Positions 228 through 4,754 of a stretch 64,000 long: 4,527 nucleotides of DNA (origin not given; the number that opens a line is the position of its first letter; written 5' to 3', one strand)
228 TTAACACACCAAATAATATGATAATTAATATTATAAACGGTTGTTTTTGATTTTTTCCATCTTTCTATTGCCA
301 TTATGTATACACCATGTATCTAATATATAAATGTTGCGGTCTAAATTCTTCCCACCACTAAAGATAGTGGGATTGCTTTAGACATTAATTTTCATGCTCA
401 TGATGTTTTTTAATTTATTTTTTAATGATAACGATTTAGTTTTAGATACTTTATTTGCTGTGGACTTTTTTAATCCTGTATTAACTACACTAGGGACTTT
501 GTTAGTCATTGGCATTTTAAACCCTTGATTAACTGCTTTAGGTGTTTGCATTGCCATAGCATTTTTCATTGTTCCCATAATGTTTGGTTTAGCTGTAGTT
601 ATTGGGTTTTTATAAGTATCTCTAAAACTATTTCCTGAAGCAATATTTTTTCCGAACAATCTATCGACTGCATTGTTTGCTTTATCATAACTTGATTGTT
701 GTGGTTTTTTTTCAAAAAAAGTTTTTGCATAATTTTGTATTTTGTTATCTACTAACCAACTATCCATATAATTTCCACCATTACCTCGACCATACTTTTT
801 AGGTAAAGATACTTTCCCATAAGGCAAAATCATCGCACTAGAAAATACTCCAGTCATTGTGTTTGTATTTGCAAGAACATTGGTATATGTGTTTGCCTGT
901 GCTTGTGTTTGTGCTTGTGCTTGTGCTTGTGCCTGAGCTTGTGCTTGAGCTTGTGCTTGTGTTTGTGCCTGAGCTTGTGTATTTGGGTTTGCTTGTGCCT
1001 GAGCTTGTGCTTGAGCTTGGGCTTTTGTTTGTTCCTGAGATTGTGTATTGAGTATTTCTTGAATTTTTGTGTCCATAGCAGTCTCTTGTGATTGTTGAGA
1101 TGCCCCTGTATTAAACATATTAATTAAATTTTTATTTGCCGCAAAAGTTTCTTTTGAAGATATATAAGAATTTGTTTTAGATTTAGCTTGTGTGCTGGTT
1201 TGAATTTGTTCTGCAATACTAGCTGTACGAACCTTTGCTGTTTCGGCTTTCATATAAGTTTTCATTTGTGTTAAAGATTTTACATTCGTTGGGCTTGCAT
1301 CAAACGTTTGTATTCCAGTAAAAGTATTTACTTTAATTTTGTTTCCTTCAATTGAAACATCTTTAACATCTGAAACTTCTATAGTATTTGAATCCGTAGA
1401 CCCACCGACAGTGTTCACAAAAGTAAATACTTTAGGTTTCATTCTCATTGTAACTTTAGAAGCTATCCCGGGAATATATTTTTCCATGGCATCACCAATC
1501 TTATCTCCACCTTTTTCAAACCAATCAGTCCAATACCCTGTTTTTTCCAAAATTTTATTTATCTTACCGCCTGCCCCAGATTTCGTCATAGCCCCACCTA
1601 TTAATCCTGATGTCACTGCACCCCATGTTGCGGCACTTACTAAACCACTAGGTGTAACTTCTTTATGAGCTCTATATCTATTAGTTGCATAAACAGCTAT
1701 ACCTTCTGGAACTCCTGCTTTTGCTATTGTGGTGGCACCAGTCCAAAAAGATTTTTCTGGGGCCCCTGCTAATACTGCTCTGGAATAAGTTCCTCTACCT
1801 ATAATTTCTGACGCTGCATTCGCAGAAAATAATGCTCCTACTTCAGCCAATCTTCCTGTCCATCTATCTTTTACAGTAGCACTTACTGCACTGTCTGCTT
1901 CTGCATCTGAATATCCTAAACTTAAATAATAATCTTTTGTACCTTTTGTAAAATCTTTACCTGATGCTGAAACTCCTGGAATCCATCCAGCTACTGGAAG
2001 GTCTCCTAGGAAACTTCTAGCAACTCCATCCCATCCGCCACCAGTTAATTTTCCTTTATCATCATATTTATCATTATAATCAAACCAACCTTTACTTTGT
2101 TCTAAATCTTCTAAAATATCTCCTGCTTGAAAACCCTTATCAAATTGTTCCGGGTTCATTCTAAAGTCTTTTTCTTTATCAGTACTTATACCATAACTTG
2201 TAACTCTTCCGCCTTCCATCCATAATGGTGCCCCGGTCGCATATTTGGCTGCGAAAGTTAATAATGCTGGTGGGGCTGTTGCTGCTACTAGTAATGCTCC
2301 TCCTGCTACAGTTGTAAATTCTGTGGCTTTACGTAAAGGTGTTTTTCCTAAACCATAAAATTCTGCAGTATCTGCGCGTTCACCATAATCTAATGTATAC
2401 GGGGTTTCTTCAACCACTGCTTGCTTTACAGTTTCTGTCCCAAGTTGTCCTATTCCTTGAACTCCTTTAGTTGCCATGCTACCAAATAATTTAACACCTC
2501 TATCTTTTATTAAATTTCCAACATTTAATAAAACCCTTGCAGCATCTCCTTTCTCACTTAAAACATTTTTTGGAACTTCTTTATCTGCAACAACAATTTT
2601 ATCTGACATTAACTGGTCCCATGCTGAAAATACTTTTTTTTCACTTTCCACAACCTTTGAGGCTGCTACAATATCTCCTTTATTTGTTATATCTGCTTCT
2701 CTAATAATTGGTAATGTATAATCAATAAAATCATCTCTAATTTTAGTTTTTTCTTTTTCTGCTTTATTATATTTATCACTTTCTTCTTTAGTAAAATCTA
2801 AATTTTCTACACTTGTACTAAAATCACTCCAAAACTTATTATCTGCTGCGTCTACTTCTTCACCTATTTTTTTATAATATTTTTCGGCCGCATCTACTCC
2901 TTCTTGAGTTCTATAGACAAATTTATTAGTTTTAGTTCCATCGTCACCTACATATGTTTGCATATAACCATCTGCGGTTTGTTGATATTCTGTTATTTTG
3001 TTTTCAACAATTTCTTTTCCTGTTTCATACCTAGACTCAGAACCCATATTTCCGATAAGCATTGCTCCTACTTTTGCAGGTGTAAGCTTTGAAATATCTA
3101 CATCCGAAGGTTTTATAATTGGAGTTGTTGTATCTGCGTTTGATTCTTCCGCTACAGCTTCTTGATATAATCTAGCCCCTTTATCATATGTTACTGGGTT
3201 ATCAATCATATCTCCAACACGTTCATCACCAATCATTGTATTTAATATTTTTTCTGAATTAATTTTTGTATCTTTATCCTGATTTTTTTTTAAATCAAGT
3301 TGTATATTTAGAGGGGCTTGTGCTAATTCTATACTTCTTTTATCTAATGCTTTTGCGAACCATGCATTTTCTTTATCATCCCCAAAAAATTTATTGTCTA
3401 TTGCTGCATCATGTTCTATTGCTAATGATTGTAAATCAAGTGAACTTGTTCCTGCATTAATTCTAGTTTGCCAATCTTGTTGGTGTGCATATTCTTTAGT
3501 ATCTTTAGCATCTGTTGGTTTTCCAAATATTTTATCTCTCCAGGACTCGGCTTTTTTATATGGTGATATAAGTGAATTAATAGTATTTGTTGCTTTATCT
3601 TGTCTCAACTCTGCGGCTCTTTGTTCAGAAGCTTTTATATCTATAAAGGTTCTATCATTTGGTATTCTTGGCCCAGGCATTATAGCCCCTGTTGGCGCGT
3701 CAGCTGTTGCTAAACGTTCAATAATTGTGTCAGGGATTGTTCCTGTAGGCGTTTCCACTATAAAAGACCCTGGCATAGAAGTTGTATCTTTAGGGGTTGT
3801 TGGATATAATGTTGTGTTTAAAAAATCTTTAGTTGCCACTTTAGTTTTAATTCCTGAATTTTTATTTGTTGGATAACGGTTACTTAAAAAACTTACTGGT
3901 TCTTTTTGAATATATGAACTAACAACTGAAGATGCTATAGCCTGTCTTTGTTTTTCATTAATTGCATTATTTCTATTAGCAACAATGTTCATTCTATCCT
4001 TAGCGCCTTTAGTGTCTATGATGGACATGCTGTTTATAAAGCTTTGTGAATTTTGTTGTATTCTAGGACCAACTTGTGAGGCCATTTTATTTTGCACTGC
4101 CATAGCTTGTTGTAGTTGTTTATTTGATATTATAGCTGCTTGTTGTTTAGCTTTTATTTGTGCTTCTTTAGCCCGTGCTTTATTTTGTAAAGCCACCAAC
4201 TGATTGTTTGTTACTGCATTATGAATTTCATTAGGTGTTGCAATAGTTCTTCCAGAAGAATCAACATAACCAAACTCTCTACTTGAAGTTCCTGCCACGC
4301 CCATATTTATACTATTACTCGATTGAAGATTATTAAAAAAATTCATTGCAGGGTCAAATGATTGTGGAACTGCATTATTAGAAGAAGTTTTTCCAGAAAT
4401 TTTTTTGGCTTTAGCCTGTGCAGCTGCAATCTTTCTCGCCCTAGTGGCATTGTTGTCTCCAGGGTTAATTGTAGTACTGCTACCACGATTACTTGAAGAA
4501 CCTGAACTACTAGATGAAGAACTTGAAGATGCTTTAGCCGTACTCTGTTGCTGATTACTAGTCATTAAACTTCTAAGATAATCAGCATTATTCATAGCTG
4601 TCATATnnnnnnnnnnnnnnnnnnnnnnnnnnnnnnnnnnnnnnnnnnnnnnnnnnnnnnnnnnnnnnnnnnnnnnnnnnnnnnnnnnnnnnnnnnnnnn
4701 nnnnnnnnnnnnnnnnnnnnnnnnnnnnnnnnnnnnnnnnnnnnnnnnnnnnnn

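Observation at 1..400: IS200/IS605 TnpA at the window edge; its 46-bp hairpin end is duplicated 33.6 kb away next to a decayed tnpA-like stub and supplies the last codons of the 1408-aa gene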

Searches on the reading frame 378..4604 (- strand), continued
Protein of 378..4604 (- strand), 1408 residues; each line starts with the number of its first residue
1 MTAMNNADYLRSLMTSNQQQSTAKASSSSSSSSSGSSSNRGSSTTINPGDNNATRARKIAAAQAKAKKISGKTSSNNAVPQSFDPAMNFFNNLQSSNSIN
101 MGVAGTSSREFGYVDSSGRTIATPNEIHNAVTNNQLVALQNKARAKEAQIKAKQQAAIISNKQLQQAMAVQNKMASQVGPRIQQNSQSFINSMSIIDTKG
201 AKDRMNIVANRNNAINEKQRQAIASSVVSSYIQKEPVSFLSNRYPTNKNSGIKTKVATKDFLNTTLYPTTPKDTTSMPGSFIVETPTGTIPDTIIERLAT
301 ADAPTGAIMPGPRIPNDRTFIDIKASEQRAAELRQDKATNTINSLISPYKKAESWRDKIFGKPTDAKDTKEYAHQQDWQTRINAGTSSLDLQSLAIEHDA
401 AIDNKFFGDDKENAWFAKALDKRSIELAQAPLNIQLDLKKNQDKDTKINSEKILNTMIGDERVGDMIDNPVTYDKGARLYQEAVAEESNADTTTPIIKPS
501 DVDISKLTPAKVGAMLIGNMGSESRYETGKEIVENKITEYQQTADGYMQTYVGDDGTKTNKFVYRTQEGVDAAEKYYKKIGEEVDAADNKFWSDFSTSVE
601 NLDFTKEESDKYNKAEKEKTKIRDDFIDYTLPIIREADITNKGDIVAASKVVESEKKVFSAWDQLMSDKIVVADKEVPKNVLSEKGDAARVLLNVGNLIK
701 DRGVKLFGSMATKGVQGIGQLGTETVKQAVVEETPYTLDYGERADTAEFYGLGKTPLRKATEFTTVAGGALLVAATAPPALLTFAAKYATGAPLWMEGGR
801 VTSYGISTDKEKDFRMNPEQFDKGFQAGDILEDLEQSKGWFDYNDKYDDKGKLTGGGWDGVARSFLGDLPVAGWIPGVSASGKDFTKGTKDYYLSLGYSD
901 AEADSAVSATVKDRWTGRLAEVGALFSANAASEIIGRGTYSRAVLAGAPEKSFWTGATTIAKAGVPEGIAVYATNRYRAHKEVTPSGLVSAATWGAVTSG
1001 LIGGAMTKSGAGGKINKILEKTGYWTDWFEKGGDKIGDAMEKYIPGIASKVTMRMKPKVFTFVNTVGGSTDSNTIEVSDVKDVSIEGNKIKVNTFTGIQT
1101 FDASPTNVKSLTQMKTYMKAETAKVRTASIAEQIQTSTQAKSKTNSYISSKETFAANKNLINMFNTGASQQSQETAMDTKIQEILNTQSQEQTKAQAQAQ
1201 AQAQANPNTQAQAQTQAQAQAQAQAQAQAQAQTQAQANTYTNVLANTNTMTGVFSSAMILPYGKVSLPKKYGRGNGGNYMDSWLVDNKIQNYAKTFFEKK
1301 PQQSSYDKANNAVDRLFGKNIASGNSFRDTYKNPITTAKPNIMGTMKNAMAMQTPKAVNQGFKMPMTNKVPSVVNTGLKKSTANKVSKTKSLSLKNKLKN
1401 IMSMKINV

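Call 69: search_solved_structures(query=L001:14707-15906:+, show_alignments=2, max_evalue=0.001)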
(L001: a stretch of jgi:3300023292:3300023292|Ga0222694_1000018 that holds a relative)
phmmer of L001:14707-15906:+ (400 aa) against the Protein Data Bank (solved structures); distinct sequences matched with E-value up to 0.001: 16.
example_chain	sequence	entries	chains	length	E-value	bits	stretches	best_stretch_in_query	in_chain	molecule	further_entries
8j12_A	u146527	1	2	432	5.5e-11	45.8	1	169-377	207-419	Transposase IS605 OrfB C-terminal domain-containing protein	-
8j3r_A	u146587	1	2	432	7.3e-11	45.4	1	170-377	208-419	Transposase IS605 OrfB C-terminal domain-containing protein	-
8j1j_A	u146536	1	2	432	1.4e-10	44.4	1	170-377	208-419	Transposase IS605 OrfB C-terminal domain-containing protein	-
7wju_A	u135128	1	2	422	3.6e-10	43.1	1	247-377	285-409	OrfB_Zn_ribbon domain-containing protein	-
8dzj_A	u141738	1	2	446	4.2e-10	42.9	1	247-377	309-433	OrfB_Zn_ribbon domain-containing protein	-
9yyg_A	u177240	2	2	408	1.9e-09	40.7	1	4-380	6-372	AI-designed RNA-guided nuclease | AI-generated RNA-guided nuclease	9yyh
9i8y_A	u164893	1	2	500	1.8e-07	34.2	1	170-377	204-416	CRISPR-associated endodeoxyribonuclease Cas12f1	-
9j09_A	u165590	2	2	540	2.1e-07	34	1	234-379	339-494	Transposase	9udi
7l48_A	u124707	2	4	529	4.2e-07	33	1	187-378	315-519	Cas12f | Cas12f1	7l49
7c7l_A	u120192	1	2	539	8.4e-07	32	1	251-378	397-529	CRISPR-associated protein Cas14a.1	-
9nzq_A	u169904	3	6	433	1.9e-06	30.8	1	165-379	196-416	Cas12f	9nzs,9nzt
9jfq_A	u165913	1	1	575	6.1e-06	29.2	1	313-395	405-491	LaTranC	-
9jfo_A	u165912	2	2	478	2.1e-05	27.4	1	313-381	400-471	LaTranC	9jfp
8bf8_A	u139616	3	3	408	6e-05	25.9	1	171-380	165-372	RNA-guided DNA endonuclease TnpB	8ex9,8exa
8h1j_A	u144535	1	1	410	6.1e-05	25.9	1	171-380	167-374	RNA-guided DNA endonuclease TnpB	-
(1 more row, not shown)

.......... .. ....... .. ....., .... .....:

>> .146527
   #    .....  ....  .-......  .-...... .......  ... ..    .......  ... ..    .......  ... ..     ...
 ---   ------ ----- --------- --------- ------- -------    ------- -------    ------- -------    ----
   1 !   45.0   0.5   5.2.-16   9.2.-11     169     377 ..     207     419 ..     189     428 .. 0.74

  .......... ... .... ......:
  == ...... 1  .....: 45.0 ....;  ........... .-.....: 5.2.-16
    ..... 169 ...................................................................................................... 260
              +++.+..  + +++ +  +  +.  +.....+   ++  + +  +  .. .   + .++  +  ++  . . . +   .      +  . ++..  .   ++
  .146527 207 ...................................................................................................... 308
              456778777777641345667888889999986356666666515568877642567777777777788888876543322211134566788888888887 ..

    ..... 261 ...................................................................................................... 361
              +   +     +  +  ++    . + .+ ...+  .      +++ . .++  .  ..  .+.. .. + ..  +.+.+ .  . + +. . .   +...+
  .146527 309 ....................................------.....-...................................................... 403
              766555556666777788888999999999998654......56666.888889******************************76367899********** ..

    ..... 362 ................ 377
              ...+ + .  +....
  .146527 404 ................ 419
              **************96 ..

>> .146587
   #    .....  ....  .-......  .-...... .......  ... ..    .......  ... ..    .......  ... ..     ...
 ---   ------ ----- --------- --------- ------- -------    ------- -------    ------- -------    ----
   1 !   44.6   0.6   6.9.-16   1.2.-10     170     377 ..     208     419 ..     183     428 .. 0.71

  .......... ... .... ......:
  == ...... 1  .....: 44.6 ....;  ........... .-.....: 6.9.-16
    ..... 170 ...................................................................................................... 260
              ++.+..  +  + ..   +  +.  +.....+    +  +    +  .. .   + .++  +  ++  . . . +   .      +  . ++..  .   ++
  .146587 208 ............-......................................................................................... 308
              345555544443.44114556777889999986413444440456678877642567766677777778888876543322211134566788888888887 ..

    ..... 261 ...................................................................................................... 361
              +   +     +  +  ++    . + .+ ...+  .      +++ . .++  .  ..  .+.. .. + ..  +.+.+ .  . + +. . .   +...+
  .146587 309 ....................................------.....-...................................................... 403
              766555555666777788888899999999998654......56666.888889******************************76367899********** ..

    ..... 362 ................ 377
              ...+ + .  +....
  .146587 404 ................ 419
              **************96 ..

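Call 78: list_cluster_members(proteins=[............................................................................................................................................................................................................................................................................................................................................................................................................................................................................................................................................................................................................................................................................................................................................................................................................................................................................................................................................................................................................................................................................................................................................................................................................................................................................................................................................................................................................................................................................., window:381-4604:-])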
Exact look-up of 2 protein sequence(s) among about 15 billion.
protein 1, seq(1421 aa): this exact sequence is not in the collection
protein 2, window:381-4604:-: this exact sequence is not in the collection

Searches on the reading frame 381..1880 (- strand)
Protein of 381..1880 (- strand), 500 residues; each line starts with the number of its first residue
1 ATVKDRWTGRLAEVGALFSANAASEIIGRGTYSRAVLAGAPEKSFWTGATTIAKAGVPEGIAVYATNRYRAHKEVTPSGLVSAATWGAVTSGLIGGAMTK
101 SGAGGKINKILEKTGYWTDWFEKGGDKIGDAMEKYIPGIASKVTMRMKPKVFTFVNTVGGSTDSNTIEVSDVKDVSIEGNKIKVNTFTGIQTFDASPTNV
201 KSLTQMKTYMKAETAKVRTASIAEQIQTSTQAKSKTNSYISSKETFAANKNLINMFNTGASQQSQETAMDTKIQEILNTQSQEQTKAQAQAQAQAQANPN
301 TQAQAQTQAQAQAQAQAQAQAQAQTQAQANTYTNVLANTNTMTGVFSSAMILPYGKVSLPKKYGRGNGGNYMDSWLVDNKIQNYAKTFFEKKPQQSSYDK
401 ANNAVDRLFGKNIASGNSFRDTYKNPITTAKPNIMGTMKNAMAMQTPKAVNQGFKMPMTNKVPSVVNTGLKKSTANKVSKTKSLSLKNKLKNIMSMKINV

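Call 42: search_protein_representatives(protein=window:381-1880:-)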
Query: 500 residues. Proteins with E-value up to 0.001 (for the whole library): 40; up to 1e-10: 8; up to 1e-30: 3. The best 40 are listed.
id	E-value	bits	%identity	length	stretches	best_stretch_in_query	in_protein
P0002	3.3e-137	474.7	54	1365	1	2-498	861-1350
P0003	4.8e-51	190.8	33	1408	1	9-438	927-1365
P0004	9.0e-32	127.3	32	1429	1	1-392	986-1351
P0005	4.5e-28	115.1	33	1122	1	11-422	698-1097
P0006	9.2e-26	107.5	37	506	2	274-428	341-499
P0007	1.1e-22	97.3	30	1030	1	4-397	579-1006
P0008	1.7e-22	96.7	30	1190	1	11-422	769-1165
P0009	3.5e-13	66.1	38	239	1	321-477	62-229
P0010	2.5e-10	56.7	38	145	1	351-480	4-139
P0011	2.5e-09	53.3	31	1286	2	2-190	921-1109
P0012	1.9e-06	43.9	47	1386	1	352-432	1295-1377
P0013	4.1e-06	42.8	39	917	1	261-397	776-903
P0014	4.6e-06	42.6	62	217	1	269-332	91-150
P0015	4.9e-06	42.5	49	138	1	282-348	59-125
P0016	1.3e-05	41.1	34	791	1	11-164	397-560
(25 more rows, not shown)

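Call 59: find_encoding_contigs(protein=P0002, flank=6000, max_places=6)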
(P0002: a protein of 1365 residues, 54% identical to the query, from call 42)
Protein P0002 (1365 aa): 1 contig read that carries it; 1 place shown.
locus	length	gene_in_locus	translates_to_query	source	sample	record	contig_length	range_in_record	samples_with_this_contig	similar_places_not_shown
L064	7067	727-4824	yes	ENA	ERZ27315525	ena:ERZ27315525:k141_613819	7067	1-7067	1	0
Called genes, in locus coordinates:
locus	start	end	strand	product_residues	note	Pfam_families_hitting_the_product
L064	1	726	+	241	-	?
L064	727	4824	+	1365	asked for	-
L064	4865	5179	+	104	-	-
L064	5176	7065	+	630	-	?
